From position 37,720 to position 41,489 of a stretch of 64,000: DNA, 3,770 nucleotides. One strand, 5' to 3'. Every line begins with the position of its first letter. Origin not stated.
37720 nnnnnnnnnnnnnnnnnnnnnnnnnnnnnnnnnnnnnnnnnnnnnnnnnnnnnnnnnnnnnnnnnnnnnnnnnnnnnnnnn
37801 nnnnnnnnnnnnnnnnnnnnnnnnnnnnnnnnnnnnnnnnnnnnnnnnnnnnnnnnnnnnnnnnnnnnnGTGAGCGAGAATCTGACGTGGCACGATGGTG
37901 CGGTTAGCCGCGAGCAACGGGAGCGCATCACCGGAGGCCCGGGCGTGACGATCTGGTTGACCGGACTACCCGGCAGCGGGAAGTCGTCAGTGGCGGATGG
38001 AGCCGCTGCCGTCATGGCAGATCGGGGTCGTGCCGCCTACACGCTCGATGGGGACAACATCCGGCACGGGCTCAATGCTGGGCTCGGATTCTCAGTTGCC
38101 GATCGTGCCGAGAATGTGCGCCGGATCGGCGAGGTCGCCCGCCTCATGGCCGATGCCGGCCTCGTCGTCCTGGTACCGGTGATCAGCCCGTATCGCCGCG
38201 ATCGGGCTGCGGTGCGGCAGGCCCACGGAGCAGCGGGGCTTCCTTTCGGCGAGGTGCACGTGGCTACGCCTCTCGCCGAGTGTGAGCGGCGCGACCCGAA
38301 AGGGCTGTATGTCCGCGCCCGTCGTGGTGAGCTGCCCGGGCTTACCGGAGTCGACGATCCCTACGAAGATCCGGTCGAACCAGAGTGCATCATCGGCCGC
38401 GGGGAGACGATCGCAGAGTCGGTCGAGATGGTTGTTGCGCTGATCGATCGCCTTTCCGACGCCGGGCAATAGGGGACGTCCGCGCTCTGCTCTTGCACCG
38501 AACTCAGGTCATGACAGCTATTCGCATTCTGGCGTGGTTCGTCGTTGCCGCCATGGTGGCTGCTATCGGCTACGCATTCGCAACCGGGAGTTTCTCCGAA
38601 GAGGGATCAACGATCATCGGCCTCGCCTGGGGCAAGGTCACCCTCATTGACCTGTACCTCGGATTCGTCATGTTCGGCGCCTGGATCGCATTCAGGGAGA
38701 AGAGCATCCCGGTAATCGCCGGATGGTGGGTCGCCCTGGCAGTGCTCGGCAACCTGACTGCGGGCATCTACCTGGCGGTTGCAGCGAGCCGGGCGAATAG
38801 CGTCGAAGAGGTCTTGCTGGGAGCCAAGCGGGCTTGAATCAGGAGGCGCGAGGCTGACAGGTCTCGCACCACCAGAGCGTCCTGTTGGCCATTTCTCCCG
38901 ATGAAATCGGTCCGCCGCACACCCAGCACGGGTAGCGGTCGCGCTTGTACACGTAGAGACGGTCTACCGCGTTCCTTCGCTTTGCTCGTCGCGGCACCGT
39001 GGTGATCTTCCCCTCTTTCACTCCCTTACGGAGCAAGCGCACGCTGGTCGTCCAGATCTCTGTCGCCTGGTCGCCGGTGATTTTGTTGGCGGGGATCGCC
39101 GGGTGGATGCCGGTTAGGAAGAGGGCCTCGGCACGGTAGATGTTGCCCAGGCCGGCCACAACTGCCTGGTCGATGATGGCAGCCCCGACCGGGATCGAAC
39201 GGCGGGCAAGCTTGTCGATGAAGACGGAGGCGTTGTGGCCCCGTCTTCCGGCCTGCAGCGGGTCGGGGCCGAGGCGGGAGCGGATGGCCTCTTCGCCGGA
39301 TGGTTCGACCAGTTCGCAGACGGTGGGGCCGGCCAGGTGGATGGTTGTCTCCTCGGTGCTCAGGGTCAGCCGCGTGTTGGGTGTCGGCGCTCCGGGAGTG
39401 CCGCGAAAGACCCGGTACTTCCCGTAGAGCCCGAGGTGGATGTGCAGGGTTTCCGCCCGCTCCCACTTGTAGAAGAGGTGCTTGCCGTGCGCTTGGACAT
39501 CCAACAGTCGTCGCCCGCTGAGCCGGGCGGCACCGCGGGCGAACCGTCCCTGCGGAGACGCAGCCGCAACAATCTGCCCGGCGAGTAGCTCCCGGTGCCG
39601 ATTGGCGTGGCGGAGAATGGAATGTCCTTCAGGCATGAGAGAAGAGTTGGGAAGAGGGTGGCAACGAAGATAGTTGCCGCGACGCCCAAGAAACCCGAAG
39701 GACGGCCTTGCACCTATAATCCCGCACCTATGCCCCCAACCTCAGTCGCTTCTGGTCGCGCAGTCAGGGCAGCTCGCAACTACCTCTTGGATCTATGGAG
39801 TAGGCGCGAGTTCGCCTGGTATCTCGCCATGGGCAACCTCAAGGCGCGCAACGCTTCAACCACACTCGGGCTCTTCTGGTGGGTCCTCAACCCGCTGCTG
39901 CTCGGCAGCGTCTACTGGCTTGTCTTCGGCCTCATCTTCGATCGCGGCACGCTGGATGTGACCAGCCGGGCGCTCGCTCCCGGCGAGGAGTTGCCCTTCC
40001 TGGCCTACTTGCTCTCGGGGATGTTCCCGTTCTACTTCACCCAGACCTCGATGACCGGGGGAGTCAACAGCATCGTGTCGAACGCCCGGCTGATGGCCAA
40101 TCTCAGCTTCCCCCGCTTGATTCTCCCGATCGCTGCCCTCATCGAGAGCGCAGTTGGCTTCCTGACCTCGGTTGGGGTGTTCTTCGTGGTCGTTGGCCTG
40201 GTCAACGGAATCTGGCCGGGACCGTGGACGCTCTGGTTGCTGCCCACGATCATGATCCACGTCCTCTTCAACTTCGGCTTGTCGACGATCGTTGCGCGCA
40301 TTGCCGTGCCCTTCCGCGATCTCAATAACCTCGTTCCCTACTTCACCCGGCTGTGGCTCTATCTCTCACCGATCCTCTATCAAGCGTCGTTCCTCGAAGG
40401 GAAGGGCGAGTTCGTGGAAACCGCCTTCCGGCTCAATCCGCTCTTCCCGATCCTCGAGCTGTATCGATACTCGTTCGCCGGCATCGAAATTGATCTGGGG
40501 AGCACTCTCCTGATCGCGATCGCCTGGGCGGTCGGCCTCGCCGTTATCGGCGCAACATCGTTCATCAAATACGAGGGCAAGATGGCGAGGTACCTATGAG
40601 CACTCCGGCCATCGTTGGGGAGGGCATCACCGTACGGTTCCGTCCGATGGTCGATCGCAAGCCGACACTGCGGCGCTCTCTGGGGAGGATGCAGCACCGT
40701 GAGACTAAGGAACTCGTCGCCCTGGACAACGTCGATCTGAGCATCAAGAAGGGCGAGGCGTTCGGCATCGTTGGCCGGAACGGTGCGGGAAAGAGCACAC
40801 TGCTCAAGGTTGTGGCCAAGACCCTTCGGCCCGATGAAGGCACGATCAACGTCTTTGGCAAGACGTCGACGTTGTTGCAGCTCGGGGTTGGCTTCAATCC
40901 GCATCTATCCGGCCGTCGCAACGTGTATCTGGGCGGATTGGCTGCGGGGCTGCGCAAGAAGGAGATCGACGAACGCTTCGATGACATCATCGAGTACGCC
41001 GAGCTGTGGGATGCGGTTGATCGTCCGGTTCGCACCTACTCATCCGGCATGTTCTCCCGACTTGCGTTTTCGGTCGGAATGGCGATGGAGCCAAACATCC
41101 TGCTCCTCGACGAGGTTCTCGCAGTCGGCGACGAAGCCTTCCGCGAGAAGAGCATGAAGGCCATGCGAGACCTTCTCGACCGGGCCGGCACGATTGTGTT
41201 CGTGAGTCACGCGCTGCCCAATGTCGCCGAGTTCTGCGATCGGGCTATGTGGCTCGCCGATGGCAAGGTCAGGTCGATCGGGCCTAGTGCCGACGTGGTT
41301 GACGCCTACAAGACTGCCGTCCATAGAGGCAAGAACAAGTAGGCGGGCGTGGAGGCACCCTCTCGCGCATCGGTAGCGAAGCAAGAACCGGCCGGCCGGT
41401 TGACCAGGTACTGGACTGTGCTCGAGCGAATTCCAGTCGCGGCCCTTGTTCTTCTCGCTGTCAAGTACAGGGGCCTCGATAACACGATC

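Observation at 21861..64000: ~42 kb envelope-glycan plus SLH-protein island directly after the atp operon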

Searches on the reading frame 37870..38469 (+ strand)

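Call 4: search_protein_families(library=pfam, proteins=[window:37870-38469:+])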
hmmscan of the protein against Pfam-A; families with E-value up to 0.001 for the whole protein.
window:37870-38469:+ (200 aa): 2 families
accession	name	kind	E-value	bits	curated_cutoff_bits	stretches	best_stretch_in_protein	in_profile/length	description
PF01583.26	APS_kinase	-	7e-60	201.9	21.1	1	25-175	2-151/152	Adenylylsulphate kinase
PF13671.12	AAA_33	-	6.6e-08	33.4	27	1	28-142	2-115/143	AAA domain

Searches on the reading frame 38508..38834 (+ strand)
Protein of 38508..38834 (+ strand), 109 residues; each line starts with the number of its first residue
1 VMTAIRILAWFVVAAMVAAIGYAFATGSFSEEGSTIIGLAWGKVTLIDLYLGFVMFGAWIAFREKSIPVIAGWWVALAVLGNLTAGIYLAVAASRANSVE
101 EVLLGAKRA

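Call 13: search_protein_families(library=pfam, proteins=[window:38508-38834:+], max_evalue=1)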
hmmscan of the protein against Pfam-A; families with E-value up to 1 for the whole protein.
window:38508-38834:+ (109 aa): 2 families
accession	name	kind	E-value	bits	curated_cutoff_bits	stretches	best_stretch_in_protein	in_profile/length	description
PF07343.16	DUF1475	-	0.0013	19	22.3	1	6-92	131-215/236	Protein of unknown function (DUF1475)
PF20130.4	DUF6520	-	0.2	12.5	25.4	1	13-32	10-30/83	Family of unknown function (DUF6520)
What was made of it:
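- On Gtr-type (GtrB + GT-C) extracytoplasmic glycosylation: The only small membrane ORF (38508-38837) gives a weak DUF1475 hint (call 13).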

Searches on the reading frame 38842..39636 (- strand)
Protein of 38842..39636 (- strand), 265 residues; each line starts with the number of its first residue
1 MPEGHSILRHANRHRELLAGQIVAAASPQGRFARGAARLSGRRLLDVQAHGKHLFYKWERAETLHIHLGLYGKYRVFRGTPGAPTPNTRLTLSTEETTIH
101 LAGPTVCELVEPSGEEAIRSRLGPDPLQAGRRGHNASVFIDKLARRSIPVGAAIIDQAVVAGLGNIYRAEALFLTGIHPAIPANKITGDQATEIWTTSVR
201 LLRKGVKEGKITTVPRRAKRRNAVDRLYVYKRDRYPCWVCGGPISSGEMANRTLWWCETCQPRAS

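Call 4: search_protein_families(library=pfam, proteins=[window:38842-39636:-])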
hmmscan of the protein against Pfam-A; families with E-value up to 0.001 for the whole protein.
window:38842-39636:- (265 aa): 2 families
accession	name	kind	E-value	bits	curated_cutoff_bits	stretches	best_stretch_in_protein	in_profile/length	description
PF06831.19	H2TH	-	1.9e-20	73.1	34.7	1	122-213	1-89/93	Formamidopyrimidine-DNA glycosylase H2TH domain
PF01149.29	Fapy_DNA_glyco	-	4.9e-11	43.7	25.5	1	1-97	1-104/117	Formamidopyrimidine-DNA glycosylase N-terminal domain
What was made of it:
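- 38839..39636 (-): Fpg/Nei DNA glycosylase (unrelated housekeeping gene inside the block). H2TH E 1.9e-20 and Fapy_DNA_glyco E 5e-11 (call 4).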

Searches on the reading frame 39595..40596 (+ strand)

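Call 4: search_protein_families(library=pfam, proteins=[window:39595-40596:+])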
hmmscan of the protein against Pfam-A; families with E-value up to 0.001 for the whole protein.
window:39595-40596:+ (334 aa): 1 family
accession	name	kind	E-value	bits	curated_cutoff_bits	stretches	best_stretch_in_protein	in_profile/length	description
PF01061.29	ABC2_membrane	-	2.9e-08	33.9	26.9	1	75-294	4-210/211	ABC-2 type transporter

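Call 9: search_protein_families(library=ncbifam, proteins=[window:39595-40596:+], max_evalue=0.01)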
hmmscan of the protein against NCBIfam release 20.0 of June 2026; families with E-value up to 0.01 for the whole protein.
window:39595-40596:+ (334 aa): 2 families
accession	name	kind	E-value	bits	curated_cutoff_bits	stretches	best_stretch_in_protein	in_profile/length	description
NF050109.1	galactan_ABC_perm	equivalog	7.9e-13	48.5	380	1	53-317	3-256/272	galactan export ABC transporter permease subunit Wzm/RfbD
NF050053.1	CapPschTportKpsM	equivalog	1.6e-07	31.6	300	1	80-319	11-243/257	capsule polysaccharide transporter KpsM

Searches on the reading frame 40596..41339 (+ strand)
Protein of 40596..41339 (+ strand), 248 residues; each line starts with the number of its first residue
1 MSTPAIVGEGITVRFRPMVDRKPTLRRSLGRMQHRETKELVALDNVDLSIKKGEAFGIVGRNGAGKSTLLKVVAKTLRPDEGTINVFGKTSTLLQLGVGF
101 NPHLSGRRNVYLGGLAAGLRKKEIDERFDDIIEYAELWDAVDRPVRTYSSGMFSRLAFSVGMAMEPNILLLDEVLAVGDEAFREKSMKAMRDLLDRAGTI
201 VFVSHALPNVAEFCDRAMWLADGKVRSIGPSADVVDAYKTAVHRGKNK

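Call 4: search_protein_families(library=pfam, proteins=[window:40596-41339:+])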
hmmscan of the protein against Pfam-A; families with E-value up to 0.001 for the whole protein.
window:40596-41339:+ (248 aa): 2 families
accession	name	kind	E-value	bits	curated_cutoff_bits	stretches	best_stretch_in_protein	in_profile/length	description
PF00005.33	ABC_tran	-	2.7e-23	83.5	25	1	43-174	1-135/137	ABC transporter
PF13555.12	AAA_29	-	0.00034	20.8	27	1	44-81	13-50/61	P-loop containing region of AAA domain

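Call 9: search_protein_families(library=ncbifam, proteins=[window:40596-41339:+], max_evalue=0.01)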
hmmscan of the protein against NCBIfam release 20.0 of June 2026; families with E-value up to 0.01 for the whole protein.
window:40596-41339:+ (248 aa): 186 families (the best 25 are shown)
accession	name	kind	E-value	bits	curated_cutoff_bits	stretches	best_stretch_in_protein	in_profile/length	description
NF050108.1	galactan_ABC_ATP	equivalog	5.6e-57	192.7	400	1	35-240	37-242/244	galactan export ABC transporter ATP-binding subunit Wzt/RfbE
NF010065.0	PRK13545.1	equivalog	7e-56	190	538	1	41-241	38-237/549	teichoic acids export protein ATP-binding subunit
NF010066.0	PRK13546.1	equivalog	7.5e-48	163.2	320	1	32-243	29-239/264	teichoic acids export ABC transporter ATP-binding subunit TagH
TIGR01188.1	drrA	subfamily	2.4e-34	119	312.45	1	39-231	5-208/302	daunorubicin resistance ABC transporter, ATP-binding protein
TIGR04521.1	ECF_ATPase_2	equivalog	4.3e-29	101.5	330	2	109-239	105-237/279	energy-coupling factor transporter ATPase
TIGR04520.1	ECF_ATPase_1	equivalog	2.6e-27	95.9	315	2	117-237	106-226/269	energy-coupling factor transporter ATPase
NF033858.1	ABC2_perm_RbbA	equivalog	7.8e-26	90.2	1050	1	38-238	277-488/909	ribosome-associated ATPase/putative transporter RbbA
TIGR00968.1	3a0106s01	subfamily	1.7e-25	89.9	342.75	1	39-238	12-222/237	sulfate ABC transporter ATP-binding protein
NF010068.0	PRK13548.1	equivalog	2.4e-25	89.1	261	2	41-91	19-69/261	heme ABC transporter ATP-binding protein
NF007082.0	PRK09536.1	equivalog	3.5e-24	85.7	537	2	41-89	17-65/402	corrinoid ABC transporter ATPase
NF040933.2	ABC_arch_GlcV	equivalog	5.1e-24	84.8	450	2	109-238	103-233/357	glucose ABC transporter ATP-binding protein GlcV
TIGR01166.1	cbiO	subfamily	6.5e-24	84.4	211.8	2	41-90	6-55/190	cobalt ABC transporter, ATP-binding protein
NF040840.2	tungstate_WtpC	equivalog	1e-23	84.2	440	1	37-236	11-220/347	tungstate ABC transporter ATP-binding protein WtpC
TIGR02142.1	modC_ABC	equivalog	2.3e-23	83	285.05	1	45-237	15-222/353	molybdenum ABC transporter ATP-binding protein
NF010170.0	PRK13651.1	equivalog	6.6e-23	81.1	432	2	109-234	126-252/308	cobalt transporter ATP-binding subunit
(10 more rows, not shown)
